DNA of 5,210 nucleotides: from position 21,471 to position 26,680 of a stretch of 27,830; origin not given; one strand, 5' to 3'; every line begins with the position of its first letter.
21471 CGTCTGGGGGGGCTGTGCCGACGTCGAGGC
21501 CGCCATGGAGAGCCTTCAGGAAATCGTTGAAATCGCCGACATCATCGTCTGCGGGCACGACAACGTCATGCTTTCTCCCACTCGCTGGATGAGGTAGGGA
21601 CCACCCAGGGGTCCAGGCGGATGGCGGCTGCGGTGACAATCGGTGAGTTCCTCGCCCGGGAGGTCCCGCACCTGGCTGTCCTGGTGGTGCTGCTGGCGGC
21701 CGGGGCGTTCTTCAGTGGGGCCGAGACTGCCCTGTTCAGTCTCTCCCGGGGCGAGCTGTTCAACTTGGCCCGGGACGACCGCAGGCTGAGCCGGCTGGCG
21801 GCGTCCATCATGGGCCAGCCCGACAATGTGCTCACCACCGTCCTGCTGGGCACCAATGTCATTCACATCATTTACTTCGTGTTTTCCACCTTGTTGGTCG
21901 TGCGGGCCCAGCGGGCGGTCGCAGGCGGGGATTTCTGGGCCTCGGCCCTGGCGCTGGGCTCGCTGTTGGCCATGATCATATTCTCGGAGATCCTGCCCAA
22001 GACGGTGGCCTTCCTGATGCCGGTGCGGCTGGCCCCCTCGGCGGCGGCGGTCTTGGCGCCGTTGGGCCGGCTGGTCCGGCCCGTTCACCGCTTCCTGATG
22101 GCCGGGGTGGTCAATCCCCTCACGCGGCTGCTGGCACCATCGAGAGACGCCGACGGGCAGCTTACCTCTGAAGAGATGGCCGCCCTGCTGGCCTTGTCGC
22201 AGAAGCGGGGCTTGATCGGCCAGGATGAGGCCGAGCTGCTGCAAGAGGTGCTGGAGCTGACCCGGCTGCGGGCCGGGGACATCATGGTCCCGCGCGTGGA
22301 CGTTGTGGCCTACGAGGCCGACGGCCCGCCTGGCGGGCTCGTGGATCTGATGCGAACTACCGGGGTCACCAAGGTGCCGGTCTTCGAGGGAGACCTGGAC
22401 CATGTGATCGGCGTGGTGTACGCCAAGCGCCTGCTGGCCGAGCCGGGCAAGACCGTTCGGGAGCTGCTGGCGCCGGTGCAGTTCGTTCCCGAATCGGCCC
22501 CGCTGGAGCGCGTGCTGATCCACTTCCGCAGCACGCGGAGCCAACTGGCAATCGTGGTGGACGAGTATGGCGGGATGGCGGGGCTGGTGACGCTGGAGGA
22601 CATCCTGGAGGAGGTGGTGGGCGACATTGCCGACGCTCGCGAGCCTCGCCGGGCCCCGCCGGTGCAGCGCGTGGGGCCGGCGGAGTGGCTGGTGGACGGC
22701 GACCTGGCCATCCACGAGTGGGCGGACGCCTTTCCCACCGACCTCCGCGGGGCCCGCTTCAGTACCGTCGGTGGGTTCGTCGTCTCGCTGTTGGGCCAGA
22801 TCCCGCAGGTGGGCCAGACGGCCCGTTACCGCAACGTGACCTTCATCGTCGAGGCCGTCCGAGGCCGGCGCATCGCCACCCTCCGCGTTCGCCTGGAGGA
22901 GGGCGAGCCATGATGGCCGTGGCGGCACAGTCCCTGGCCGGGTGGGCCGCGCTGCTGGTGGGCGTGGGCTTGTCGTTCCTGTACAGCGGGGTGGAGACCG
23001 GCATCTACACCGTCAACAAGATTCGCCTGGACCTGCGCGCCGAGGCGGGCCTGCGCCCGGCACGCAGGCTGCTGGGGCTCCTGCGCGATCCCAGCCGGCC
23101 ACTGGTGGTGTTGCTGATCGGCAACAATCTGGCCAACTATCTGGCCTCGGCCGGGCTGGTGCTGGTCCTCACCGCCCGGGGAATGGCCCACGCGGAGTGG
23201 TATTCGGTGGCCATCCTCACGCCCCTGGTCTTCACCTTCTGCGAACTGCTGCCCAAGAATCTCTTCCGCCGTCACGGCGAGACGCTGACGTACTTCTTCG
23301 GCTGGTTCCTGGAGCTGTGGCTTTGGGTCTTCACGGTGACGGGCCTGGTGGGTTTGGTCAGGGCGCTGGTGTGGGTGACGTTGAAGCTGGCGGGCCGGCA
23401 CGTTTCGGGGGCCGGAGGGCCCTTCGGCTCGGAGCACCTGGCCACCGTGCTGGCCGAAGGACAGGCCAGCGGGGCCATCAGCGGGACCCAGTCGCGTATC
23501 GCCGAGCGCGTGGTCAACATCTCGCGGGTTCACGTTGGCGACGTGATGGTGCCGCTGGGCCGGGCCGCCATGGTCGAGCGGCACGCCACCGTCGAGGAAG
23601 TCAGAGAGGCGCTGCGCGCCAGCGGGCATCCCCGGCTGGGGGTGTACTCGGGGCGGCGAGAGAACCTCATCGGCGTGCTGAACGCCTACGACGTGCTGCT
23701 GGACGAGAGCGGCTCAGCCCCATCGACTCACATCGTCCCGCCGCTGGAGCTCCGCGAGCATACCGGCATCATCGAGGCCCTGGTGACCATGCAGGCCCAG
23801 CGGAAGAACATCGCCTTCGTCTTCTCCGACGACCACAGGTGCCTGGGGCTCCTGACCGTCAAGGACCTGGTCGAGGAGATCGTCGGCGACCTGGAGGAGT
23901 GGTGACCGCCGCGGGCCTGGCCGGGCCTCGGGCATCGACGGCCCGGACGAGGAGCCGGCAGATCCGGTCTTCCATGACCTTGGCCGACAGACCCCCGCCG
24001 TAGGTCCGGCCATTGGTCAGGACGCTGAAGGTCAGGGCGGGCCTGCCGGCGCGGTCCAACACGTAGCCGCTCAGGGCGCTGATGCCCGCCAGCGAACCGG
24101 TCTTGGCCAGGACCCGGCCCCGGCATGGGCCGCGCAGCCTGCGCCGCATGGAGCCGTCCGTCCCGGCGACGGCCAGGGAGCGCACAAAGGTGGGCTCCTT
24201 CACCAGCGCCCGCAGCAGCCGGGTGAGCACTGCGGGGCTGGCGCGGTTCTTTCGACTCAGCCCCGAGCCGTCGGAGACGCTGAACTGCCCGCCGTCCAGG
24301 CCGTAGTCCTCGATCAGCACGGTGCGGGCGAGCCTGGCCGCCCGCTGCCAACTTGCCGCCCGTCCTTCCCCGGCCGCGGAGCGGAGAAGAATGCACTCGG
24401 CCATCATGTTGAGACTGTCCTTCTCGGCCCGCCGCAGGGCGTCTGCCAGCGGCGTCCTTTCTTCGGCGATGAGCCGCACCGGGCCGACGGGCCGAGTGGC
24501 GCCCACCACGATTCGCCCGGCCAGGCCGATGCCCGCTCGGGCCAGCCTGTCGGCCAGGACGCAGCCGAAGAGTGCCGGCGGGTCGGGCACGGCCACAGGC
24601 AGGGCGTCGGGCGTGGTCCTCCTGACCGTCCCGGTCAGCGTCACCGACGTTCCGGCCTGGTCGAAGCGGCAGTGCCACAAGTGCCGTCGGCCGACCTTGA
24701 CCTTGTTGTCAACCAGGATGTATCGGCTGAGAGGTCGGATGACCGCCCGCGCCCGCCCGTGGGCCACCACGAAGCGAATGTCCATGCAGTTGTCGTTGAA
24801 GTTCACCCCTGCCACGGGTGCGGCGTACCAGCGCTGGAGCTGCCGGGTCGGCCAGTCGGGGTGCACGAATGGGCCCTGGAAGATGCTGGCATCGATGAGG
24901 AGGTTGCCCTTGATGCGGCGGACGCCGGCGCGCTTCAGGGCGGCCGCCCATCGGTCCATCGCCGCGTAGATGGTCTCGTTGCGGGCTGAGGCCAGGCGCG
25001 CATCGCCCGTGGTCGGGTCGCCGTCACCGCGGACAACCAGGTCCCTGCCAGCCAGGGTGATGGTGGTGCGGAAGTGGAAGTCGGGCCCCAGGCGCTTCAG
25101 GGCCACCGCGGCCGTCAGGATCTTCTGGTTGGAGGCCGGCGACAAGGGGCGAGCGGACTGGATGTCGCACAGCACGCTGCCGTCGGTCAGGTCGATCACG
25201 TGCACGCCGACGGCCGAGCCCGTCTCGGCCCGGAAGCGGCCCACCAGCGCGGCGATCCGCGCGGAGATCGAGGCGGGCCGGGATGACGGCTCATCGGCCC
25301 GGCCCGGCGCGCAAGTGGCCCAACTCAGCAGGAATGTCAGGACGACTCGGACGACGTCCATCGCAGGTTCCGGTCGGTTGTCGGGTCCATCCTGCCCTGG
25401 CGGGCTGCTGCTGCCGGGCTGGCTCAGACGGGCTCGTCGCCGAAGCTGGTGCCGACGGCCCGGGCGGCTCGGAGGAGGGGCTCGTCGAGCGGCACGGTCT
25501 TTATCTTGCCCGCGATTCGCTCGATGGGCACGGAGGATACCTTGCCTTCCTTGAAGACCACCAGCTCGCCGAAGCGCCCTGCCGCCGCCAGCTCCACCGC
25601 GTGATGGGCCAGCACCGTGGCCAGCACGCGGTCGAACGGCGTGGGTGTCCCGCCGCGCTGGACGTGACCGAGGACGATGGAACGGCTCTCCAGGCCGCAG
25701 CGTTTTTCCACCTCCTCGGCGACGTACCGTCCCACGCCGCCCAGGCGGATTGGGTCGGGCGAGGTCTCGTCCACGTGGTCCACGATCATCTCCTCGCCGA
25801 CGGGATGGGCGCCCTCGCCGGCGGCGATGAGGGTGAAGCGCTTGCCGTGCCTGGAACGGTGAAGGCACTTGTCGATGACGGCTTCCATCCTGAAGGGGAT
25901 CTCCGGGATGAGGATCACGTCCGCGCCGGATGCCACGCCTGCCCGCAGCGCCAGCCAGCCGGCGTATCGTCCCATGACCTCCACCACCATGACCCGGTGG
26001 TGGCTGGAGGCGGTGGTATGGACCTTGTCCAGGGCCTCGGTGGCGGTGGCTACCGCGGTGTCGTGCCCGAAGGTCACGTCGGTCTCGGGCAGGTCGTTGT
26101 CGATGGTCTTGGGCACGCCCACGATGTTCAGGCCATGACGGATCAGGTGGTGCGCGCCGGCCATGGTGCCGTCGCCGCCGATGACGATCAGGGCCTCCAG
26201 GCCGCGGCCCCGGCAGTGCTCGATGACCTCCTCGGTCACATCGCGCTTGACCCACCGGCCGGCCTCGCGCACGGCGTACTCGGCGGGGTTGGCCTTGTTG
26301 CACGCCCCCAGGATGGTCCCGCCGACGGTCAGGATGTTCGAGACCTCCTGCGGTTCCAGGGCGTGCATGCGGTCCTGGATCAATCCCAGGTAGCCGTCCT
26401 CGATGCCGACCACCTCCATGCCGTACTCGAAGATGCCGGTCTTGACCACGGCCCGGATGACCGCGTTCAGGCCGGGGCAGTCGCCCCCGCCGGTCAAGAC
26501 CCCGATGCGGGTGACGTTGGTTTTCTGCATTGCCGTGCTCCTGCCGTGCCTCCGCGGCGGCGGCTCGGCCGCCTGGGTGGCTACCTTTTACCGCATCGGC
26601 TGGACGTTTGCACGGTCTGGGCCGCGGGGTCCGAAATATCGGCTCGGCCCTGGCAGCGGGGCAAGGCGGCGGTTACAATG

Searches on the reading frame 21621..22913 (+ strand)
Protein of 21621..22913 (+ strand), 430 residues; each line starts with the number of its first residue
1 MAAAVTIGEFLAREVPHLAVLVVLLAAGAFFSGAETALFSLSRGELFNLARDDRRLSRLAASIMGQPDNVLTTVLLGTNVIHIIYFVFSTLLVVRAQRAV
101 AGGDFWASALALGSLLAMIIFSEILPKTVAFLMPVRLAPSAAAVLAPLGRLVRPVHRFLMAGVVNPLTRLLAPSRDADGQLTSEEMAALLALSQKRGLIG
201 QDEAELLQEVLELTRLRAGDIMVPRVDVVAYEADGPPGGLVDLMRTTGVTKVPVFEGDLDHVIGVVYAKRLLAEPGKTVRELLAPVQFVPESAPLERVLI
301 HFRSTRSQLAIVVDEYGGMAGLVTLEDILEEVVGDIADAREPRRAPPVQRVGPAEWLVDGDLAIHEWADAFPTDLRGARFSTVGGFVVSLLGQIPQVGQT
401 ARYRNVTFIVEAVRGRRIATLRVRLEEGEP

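Call 52: search_protein_families(library=pfam, proteins=[window:21621-22913:+], max_evalue=0.001)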
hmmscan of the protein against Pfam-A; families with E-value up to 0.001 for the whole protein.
window:21621-22913:+ (430 aa): 3 families
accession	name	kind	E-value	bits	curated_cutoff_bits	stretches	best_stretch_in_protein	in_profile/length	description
PF01595.25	CNNM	-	1.8e-28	99.9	28.4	1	20-203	2-181/181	Cyclin M transmembrane N-terminal domain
PF03471.22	CorC_HlyC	-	5.5e-18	65.2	27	1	350-426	2-80/81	Transporter associated domain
PF00571.33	CBS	-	6.5e-12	46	24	1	284-333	7-56/57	CBS domain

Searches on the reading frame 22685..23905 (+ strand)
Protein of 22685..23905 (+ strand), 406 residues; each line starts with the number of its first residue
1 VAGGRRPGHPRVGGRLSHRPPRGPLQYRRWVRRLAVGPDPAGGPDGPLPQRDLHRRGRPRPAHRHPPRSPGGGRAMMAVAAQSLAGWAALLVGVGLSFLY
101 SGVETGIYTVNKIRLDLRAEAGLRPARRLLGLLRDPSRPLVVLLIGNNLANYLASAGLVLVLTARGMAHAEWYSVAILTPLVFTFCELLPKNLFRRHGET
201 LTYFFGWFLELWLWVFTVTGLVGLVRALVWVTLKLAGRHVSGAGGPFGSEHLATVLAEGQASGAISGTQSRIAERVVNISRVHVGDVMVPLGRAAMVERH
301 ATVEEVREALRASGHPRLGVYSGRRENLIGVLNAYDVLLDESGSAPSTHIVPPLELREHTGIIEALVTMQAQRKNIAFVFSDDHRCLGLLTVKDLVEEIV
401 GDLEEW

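Call 52: search_protein_families(library=pfam, proteins=[window:22685-23905:+], max_evalue=0.001)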
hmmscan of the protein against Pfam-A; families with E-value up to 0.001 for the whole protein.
window:22685-23905:+ (406 aa): 2 families
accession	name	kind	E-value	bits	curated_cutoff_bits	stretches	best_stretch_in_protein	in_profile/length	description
PF01595.25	CNNM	-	1.7e-27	96.7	28.4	1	91-266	4-178/181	Cyclin M transmembrane N-terminal domain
PF00571.33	CBS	-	4.2e-10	40.3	24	1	352-400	8-56/57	CBS domain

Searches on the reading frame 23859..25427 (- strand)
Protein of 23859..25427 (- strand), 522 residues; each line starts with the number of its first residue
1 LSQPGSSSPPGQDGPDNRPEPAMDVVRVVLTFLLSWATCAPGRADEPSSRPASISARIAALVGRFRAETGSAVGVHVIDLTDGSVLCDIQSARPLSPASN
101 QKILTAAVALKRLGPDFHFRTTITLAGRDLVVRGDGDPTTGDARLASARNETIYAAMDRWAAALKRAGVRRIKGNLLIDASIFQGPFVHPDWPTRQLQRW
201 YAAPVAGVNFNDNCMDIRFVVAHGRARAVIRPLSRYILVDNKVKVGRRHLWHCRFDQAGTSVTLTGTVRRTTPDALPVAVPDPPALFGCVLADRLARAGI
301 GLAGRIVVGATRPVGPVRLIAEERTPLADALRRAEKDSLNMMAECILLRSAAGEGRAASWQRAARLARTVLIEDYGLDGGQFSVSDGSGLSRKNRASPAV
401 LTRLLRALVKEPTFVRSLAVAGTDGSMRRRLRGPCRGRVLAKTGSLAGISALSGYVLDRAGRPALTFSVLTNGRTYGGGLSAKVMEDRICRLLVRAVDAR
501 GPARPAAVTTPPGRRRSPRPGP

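Call 52: search_protein_families(library=pfam, proteins=[window:23859-25427:-], max_evalue=0.001)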
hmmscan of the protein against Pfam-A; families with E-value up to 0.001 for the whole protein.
window:23859-25427:- (522 aa): 2 families
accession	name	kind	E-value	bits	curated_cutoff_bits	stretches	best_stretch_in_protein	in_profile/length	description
PF02113.21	Peptidase_S13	-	2.3e-79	267.7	22.8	1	69-477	15-425/444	D-Ala-D-Ala carboxypeptidase 3 (S13) family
PF13354.11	Beta-lactamase2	-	7.3e-05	22.6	22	0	354-471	100-214/214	Beta-lactamase enzyme family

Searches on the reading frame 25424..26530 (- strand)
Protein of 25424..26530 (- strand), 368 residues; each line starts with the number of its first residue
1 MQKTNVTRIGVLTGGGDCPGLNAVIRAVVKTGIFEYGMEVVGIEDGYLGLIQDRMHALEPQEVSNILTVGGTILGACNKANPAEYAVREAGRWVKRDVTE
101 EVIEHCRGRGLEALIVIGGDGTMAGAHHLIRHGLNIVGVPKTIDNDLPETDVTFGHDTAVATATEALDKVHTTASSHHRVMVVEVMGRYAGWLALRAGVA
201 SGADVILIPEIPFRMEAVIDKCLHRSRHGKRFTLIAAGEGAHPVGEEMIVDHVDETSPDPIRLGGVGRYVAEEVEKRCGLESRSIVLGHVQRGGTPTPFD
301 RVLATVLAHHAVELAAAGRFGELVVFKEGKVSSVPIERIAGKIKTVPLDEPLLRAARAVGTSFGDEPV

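Call 52: search_protein_families(library=pfam, proteins=[window:25424-26530:-], max_evalue=0.001)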
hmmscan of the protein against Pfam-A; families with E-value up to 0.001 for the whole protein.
window:25424-26530:- (368 aa): 2 families
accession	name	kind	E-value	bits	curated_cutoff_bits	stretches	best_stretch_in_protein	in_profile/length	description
PF00365.25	PFK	-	1.3e-103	346.6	30.9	1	8-314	1-276/277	Phosphofructokinase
PF01513.26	NAD_kinase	-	1.1e-05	26.2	25.5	1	81-140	44-103/130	ATP-NAD kinase N-terminal domain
